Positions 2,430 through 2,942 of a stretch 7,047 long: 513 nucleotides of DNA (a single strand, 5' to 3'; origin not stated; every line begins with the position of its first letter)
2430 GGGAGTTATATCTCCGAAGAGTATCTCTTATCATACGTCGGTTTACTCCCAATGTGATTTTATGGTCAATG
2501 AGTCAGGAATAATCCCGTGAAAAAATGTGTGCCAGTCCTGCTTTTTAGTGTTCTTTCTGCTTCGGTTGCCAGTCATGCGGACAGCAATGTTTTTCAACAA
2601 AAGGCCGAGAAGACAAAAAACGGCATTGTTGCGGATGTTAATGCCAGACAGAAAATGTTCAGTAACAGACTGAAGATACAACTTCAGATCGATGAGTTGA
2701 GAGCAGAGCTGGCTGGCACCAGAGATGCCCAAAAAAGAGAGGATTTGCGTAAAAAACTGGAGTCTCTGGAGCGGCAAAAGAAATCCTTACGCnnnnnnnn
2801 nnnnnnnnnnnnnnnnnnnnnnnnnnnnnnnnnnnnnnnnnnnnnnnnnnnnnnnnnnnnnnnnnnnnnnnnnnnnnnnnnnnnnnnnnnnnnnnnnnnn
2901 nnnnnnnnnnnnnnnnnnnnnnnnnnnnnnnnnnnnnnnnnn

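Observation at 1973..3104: Poorly characterised three-gene block between cer and the colicin SOS promoter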

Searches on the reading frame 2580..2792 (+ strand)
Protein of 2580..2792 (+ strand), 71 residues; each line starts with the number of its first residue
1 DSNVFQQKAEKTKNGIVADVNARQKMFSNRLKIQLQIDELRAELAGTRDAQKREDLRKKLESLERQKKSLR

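Call 100: search_solved_structures(query=window:2580-2792:+, max_evalue=10)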
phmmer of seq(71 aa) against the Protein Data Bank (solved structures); distinct sequences matched with E-value up to 10: 0.
